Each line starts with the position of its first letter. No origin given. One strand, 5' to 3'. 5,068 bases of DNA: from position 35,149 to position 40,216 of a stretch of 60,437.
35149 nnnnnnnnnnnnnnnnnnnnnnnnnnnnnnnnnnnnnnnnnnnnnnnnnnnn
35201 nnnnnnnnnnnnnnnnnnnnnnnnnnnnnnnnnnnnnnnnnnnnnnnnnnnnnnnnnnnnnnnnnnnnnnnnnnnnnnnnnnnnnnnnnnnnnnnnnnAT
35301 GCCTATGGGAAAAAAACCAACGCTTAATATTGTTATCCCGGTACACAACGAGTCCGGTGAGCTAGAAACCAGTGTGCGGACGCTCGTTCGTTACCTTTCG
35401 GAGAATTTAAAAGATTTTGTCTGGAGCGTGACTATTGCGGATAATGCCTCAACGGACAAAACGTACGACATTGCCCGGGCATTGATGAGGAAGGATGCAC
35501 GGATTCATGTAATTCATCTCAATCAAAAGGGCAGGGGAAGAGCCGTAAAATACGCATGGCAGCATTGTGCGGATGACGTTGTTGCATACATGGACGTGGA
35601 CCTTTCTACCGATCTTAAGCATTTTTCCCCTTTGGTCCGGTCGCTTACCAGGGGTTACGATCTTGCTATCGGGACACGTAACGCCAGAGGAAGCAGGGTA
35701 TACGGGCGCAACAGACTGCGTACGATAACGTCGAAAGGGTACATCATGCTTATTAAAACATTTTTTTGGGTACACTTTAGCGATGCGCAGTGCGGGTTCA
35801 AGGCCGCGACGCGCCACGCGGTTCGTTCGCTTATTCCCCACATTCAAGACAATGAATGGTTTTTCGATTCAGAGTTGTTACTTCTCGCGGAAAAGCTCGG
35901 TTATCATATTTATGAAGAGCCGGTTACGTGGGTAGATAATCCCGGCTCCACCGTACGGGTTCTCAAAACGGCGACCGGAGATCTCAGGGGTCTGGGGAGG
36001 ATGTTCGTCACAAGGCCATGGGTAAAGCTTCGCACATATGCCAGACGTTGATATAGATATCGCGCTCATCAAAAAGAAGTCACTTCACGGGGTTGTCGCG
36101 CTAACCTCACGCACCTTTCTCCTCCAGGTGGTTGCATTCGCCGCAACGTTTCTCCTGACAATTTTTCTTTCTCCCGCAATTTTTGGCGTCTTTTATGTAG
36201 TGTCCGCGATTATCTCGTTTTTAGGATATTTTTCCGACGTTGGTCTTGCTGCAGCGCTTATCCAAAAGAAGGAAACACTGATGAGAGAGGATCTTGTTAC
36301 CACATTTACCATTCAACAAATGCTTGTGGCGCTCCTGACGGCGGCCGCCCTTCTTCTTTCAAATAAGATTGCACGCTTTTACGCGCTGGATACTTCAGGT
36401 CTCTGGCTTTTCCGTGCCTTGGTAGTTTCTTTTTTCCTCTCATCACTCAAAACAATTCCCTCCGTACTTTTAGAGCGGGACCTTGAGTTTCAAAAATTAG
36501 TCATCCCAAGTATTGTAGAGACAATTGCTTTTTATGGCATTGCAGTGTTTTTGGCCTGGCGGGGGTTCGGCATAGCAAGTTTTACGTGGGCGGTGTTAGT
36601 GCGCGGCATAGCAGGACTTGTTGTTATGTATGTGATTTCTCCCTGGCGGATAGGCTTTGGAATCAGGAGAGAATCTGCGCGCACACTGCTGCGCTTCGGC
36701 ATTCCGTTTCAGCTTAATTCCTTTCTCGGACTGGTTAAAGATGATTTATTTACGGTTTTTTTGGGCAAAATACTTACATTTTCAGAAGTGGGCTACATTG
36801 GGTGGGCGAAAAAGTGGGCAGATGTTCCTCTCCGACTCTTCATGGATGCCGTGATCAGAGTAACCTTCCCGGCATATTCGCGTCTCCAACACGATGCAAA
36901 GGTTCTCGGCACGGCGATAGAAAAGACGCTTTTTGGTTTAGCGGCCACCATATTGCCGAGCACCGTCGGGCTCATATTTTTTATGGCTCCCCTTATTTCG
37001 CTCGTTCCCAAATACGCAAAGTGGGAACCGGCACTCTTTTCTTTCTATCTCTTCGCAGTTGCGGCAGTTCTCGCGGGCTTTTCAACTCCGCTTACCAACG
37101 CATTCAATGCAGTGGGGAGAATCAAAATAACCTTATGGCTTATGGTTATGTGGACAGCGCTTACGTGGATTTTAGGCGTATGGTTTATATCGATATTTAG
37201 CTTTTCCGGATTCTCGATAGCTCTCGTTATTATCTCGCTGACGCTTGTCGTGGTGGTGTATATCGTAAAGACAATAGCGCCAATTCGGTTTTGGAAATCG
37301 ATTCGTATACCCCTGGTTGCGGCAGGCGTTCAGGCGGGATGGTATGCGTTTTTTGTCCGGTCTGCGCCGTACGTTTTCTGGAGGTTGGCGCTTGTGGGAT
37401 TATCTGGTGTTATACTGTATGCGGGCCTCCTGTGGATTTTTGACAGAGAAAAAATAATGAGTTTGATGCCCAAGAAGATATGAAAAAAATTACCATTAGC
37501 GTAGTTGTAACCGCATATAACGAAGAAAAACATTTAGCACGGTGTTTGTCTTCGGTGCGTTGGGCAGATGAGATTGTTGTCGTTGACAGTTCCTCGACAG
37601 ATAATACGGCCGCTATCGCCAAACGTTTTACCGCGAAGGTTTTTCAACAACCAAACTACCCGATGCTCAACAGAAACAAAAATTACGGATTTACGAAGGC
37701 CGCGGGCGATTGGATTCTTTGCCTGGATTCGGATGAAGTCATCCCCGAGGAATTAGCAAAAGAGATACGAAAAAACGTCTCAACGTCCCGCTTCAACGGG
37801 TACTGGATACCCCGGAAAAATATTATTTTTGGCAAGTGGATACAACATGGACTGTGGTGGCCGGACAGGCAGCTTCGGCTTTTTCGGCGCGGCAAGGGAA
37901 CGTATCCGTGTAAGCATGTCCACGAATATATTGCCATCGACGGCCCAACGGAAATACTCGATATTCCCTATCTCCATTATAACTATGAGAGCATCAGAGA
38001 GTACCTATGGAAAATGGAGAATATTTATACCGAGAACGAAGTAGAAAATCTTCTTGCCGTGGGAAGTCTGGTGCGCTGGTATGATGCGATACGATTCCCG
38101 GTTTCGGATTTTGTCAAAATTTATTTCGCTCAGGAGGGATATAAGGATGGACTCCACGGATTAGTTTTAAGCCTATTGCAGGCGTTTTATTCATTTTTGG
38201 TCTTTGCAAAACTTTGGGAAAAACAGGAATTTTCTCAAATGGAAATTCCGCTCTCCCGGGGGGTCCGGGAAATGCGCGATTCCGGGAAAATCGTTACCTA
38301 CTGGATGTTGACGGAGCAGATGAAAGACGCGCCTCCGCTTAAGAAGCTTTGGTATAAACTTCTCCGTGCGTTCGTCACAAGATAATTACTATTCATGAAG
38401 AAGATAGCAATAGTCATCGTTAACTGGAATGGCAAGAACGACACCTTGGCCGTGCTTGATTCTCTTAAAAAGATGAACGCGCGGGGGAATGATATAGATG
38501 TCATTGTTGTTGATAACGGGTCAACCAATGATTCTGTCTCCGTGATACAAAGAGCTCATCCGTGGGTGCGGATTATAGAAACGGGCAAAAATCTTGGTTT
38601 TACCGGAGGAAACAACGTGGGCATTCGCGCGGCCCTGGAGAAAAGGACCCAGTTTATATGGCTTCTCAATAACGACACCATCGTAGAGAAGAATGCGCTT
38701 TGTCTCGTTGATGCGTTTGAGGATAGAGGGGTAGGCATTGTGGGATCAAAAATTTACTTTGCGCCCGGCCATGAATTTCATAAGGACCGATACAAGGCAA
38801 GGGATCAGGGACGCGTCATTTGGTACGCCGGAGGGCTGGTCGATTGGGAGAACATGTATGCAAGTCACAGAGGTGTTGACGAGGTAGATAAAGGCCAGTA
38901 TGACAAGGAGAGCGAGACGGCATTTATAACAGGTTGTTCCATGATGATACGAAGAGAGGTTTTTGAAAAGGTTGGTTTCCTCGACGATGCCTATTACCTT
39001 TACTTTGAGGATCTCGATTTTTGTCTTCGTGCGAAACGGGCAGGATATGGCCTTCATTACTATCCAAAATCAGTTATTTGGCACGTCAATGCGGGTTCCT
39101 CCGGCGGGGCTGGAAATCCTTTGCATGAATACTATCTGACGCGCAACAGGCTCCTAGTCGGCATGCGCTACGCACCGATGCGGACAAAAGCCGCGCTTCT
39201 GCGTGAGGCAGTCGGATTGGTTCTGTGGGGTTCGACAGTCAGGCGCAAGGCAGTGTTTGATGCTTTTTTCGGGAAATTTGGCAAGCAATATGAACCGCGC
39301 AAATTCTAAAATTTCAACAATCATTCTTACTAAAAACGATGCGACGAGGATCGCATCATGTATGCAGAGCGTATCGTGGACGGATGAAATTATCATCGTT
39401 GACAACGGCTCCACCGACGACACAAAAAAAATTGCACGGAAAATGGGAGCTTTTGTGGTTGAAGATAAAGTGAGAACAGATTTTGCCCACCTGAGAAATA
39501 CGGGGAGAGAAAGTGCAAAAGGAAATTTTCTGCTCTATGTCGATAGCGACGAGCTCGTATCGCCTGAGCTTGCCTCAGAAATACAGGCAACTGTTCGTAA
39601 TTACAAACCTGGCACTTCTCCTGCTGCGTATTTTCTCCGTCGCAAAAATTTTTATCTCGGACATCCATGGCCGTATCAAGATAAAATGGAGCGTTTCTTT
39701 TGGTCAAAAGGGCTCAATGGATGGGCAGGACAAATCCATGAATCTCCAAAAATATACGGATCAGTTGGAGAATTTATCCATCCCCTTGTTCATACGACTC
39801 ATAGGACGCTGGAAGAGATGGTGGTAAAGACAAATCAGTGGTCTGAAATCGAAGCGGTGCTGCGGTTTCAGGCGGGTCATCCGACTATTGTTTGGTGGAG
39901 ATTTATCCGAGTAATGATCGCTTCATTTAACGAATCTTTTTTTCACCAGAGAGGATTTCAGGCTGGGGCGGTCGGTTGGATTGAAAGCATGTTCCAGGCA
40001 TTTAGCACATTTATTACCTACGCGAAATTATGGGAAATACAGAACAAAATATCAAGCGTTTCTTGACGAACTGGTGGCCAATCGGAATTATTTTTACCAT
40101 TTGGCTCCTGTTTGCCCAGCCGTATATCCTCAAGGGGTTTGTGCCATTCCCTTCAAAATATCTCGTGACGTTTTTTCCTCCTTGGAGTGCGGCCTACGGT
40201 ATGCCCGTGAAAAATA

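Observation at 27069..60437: Super-cluster of 14 GT-C-type membrane glycosyltransferase genes in 33 kb: a candidate multi-enzyme extracytoplasmic glycosylation system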

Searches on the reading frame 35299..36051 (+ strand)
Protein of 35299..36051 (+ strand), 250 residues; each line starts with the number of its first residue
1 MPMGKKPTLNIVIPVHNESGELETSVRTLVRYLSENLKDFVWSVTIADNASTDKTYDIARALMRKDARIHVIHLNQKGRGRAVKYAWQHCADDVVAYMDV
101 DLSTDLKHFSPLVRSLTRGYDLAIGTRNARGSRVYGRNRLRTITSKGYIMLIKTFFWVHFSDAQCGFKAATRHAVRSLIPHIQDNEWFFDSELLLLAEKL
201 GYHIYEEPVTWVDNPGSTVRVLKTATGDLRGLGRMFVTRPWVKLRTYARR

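Call 5: search_protein_families(library=pfam, proteins=[window:35299-36051:+], max_evalue=0.01)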
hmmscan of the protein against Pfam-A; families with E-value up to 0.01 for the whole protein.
window:35299-36051:+ (250 aa): 2 families
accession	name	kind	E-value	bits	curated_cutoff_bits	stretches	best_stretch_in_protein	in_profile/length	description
PF00535.33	Glycos_transf_2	-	1.2e-23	84.3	23.3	1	11-163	2-152/168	Glycosyl transferase family 2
PF13641.12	Glyco_tranf_2_3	-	0.0029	18.1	27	0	9-101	3-96/230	Glycosyltransferase like family 2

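Call 25: search_protein_families(library=ncbifam, proteins=[window:35299-36051:+], max_evalue=0.00001)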
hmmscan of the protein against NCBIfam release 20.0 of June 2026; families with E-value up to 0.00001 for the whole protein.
window:35299-36051:+ (250 aa): 11 families
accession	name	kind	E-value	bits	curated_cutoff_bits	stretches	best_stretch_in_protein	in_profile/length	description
NF047588.1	GlcsyltransPgfSStrep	equivalog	4.4e-15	55.7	500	1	9-180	3-169/308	glycosyltransferase PgfS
TIGR04182.1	glyco_TIGR04182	equivalog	2.5e-11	43.5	325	1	10-218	3-197/293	S-layer glycoprotein N-glycosyltransferase AglJ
NF007986.1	PRK10714.1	equivalog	2.1e-10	40.1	529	1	9-179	8-173/316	undecaprenyl-phosphate 4-deoxy-4-formamido-L-arabinose transferase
NF041391.1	DPhHxTase_Halo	equivalog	5.5e-10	38.6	375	1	44-218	27-190/213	dolichyl-phosphate hexose transferase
TIGR03937.1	PgaC_IcaA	equivalog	9.1e-10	38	422.3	1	3-130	41-164/407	poly-beta-1,6-N-acetyl-D-glucosamine synthase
NF047683.1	TeichurnBiosyTuaG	equivalog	4.2e-09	36.4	400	1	4-101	3-96/252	teichuronic acid biosynthesis protein TuaG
TIGR04283.1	glyco_like_mftF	equivalog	4.5e-08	33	182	1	9-108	1-89/221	TIGR04283 family arsenosugar biosynthesis glycosyltransferase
NF010496.0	PRK13915.1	equivalog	7.8e-08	31.7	262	1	7-109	31-134/307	glucosyl-3-phosphoglycerate synthase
NF007482.0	PRK10073.1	equivalog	3e-07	29.8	423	1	4-129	3-122/334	glycosyltransferase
NF038302.1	EPS_HpsE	equivalog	1.2e-06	27.8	300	1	9-102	3-97/307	hormogonium polysaccharide biosynthesis glycosyltransferase HpsE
TIGR03111.1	glyc2_xrt_Gpos1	hypoth_equivalog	9.1e-06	24.7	363.95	0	3-102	45-142/439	TIGR03111 family XrtG-associated glycosyltransferase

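Call 26: search_solved_structures(query=window:35299-36051:+, max_evalue=0.001)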
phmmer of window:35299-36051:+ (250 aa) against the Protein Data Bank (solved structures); distinct sequences matched with E-value up to 0.001: 7.
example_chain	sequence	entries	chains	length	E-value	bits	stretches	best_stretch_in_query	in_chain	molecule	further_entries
5mlz_A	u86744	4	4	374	1.7e-11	47.5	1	9-154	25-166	Dolichol monophosphate mannose synthase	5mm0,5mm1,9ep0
9bhc_C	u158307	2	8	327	4.5e-08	36.3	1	9-148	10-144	Undecaprenyl-phosphate 4-deoxy-4-formamido-L-arabinose transferase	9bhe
8vxh_A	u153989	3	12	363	5.8e-08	36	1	9-148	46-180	Undecaprenyl-phosphate 4-deoxy-4-formamido-L-arabinose transferase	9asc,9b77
9hwj_A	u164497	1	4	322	6.8e-08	35.7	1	9-188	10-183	Undecaprenyl-phosphate 4-deoxy-4-formamido-L-arabinose transferase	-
5eke_A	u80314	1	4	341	6.4e-05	26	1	9-149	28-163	Uncharacterized glycosyltransferase sll0501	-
5ekp_C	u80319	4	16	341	6.4e-05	26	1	9-149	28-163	Uncharacterized glycosyltransferase sll0501 | Glycosyltransferase sll0501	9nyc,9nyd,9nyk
9nye_A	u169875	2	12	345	6.6e-05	25.9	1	9-149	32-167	Glycosyltransferase sll0501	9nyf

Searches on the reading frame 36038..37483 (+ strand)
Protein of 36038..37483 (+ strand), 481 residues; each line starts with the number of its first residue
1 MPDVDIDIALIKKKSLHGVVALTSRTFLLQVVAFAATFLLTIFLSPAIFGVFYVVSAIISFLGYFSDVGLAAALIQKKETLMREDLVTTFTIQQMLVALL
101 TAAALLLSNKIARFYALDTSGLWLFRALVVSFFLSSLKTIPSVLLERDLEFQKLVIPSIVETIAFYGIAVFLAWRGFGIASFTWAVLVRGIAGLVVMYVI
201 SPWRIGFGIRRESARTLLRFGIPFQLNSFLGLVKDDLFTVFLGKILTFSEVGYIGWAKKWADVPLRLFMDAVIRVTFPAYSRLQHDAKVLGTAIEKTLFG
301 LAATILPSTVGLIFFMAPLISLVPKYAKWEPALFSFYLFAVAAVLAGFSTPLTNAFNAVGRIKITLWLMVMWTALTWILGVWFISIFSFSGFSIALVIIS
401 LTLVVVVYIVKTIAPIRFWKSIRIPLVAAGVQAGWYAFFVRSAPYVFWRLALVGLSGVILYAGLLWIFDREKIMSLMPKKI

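Call 5: search_protein_families(library=pfam, proteins=[window:36038-37483:+], max_evalue=0.01)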
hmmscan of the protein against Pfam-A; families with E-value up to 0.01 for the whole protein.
window:36038-37483:+ (481 aa): 2 families
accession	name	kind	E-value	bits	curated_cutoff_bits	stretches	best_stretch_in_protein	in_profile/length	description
PF13440.11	Polysacc_synt_3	-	3.1e-47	161.7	23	1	40-323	2-283/293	Polysaccharide biosynthesis protein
PF01943.22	Polysacc_synt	-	3.4e-21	76.3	28.2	1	16-284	2-274/274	Polysaccharide biosynthesis protein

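Call 25: search_protein_families(library=ncbifam, proteins=[window:36038-37483:+], max_evalue=0.00001)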
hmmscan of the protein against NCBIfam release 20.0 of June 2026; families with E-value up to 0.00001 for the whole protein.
window:36038-37483:+ (481 aa): 3 families
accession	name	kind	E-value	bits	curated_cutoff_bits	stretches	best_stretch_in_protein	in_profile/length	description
NF007773.0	PRK10459.1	equivalog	1e-27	97.3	273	1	12-426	4-422/492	MOP flippase family protein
NF058658.1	Oglyco_Wzx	exception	2.5e-22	79.5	720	1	12-469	7-464/478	O-glycosylation flippase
NF047674.1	TeichurnBiosyTuaB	equivalog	1.2e-17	64.2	580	1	11-439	4-435/469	teichuronic acid biosynthesis protein TuaB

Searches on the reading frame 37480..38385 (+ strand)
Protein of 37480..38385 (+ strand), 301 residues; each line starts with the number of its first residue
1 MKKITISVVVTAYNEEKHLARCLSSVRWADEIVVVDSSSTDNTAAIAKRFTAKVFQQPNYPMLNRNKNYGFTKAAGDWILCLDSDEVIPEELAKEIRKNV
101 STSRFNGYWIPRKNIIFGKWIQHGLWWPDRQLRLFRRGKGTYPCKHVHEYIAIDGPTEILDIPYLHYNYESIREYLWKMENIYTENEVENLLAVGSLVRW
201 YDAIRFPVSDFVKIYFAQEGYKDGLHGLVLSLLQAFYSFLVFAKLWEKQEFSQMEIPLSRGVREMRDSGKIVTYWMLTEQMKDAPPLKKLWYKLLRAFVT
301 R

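Call 5: search_protein_families(library=pfam, proteins=[window:37480-38385:+], max_evalue=0.01)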
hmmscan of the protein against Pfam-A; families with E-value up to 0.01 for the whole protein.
window:37480-38385:+ (301 aa): 4 families
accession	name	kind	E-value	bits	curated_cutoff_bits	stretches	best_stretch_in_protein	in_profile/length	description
PF00535.33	Glycos_transf_2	-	3.1e-23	83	23.3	1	7-141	1-148/168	Glycosyl transferase family 2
PF13641.12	Glyco_tranf_2_3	-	8.5e-05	23.1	27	1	6-92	3-103/230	Glycosyltransferase like family 2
PF13704.12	Glyco_tranf_2_4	-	0.00097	20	27.5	1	14-88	2-84/98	Glycosyl transferase family 2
PF10111.15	Glyco_tranf_2_2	-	0.0032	17.4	27.3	1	7-93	1-100/276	Glycosyltransferase like family 2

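Call 25: search_protein_families(library=ncbifam, proteins=[window:37480-38385:+], max_evalue=0.00001)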
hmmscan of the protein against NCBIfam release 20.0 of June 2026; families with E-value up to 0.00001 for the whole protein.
window:37480-38385:+ (301 aa): 8 families
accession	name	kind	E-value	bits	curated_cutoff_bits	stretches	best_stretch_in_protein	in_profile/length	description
TIGR04283.1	glyco_like_mftF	equivalog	2.1e-14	53.7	182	1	6-107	1-105/221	TIGR04283 family arsenosugar biosynthesis glycosyltransferase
TIGR04195.1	S_glycosyl_SunS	equivalog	1e-09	37.8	350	1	5-93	58-149/421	SunS family peptide S-glycosyltransferase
NF010496.0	PRK13915.1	equivalog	1.2e-09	37.7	262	1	3-59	30-93/307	glucosyl-3-phosphoglycerate synthase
NF007482.0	PRK10073.1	equivalog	5e-09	35.6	423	1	4-93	6-103/334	glycosyltransferase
NF050050.1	ProtGlycPglI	equivalog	8.8e-07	28.6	500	1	5-95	3-104/306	GalNAc(5)-diNAcBac-PP-undecaprenol beta-1,3-glucosyltransferase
TIGR03937.1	PgaC_IcaA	equivalog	1.5e-06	27.4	422.3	1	5-93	46-143/407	poly-beta-1,6-N-acetyl-D-glucosamine synthase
NF041875.1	EPS_EpsD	equivalog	2e-06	27.4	370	1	6-93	1-97/325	exopolysaccharide biosynthesis glycosyltransferase EpsD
TIGR03965.1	mycofact_glyco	equivalog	2e-06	27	280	1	5-89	75-167/467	mycofactocin biosynthesis glycosyltransferase MftF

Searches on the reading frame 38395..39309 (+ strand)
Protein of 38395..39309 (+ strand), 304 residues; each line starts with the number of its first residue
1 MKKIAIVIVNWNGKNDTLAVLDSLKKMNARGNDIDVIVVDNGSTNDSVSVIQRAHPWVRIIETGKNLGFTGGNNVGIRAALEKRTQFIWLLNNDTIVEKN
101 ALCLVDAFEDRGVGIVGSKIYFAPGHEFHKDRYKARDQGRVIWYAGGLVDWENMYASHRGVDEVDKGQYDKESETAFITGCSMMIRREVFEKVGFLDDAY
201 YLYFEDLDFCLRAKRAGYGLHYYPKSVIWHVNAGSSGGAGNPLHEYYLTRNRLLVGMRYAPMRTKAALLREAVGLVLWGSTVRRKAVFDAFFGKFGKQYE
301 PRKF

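Call 5: search_protein_families(library=pfam, proteins=[window:38395-39309:+], max_evalue=0.01)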
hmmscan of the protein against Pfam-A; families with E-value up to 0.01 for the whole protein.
window:38395-39309:+ (304 aa): 5 families
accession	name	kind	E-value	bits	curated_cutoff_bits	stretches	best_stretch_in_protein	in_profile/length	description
PF00535.33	Glycos_transf_2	-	1.1e-18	68.2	23.3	1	6-193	2-167/168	Glycosyl transferase family 2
PF13641.12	Glyco_tranf_2_3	-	1.2e-17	65.1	27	1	4-233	3-214/230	Glycosyltransferase like family 2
PF13632.12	Glyco_trans_2_3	-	7.9e-10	39.3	27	1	167-229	61-122/198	Glycosyl transferase family group 2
PF02709.20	Glyco_transf_7C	-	0.0038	17.3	23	1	171-225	12-67/78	N-terminal domain of galactosyltransferase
PF13506.12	Glyco_transf_21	-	0.0062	16.5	21.7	0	174-221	98-145/174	Glycosyl transferase family 21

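Call 25: search_protein_families(library=ncbifam, proteins=[window:38395-39309:+], max_evalue=0.00001)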
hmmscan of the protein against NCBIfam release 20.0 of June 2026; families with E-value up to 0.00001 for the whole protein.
window:38395-39309:+ (304 aa): 9 families
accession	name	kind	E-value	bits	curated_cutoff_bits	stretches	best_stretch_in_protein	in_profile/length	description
TIGR01556.1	rhamnosyltran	subfamily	1.2e-19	70.6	200.55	2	173-262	143-241/281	rhamnosyltransferase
TIGR03965.1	mycofact_glyco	equivalog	2e-18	66.5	280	2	2-122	74-193/467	mycofactocin biosynthesis glycosyltransferase MftF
NF041875.1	EPS_EpsD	equivalog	1.4e-10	41.1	370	0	5-101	2-96/325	exopolysaccharide biosynthesis glycosyltransferase EpsD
TIGR03937.1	PgaC_IcaA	equivalog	4.6e-09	35.7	422.3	0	2-110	45-152/407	poly-beta-1,6-N-acetyl-D-glucosamine synthase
TIGR04283.1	glyco_like_mftF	equivalog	2e-08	34.1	182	0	4-105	1-93/221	TIGR04283 family arsenosugar biosynthesis glycosyltransferase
NF007482.0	PRK10073.1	equivalog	4.6e-07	29.1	423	1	2-87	6-91/334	glycosyltransferase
NF038302.1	EPS_HpsE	equivalog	5.9e-07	28.8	300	1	4-120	3-124/307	hormogonium polysaccharide biosynthesis glycosyltransferase HpsE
NF050113.1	gal_furan_GlfT1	equivalog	6.1e-07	29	330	1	15-99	11-94/290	galactofuranosyltransferase GlfT1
NF038299.1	EPS_HpsN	equivalog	1e-06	27.9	425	1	179-237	166-227/317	hormogonium polysaccharide biosynthesis glycosyltransferase HpsN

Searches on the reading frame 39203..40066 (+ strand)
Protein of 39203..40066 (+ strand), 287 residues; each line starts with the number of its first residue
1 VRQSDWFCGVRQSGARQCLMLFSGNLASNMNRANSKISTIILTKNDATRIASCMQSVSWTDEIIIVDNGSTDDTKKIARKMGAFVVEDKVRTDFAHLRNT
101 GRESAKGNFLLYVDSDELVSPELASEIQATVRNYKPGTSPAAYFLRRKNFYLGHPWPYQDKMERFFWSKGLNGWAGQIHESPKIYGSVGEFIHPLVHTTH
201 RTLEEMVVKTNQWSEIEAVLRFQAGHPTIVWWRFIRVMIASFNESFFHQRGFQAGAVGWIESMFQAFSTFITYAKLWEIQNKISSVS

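Call 5: search_protein_families(library=pfam, proteins=[window:39203-40066:+], max_evalue=0.01)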
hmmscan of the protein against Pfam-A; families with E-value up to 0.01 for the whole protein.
window:39203-40066:+ (287 aa): 4 families
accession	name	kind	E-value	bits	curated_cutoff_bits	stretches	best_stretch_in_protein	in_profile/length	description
PF00535.33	Glycos_transf_2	-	1.1e-14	55.1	23.3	1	38-136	1-108/168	Glycosyl transferase family 2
PF10111.15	Glyco_tranf_2_2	-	5.2e-05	23.3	27.3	1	61-123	30-98/276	Glycosyltransferase like family 2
PF13704.12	Glyco_tranf_2_4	-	0.0002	22.2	27.5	1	44-119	1-84/98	Glycosyl transferase family 2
PF13896.12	Glyco_transf_49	-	0.00024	21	27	1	84-146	108-173/329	Glycosyl-transferase for dystroglycan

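Call 25: search_protein_families(library=ncbifam, proteins=[window:39293-40066:+], max_evalue=0.00001)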
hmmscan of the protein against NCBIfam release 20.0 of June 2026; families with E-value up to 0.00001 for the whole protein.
window:39293-40066:+ (257 aa): 7 families
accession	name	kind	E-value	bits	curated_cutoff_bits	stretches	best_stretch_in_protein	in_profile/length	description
TIGR04283.1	glyco_like_mftF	equivalog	1.9e-10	40.7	182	1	7-103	1-99/221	TIGR04283 family arsenosugar biosynthesis glycosyltransferase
NF007482.0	PRK10073.1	equivalog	3.5e-09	36.1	423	1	4-95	5-104/334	glycosyltransferase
TIGR04195.1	S_glycosyl_SunS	equivalog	3.7e-09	35.9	350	1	6-152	58-202/421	SunS family peptide S-glycosyltransferase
TIGR03965.1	mycofact_glyco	equivalog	1.3e-08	34.2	280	1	5-91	74-169/467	mycofactocin biosynthesis glycosyltransferase MftF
NF010496.0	PRK13915.1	equivalog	8.2e-08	31.7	262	1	3-86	29-126/307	glucosyl-3-phosphoglycerate synthase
NF041875.1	EPS_EpsD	equivalog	2e-06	27.5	370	1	8-96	2-99/325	exopolysaccharide biosynthesis glycosyltransferase EpsD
TIGR04182.1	glyco_TIGR04182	equivalog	3.2e-06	26.7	325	1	8-96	3-92/293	S-layer glycoprotein N-glycosyltransferase AglJ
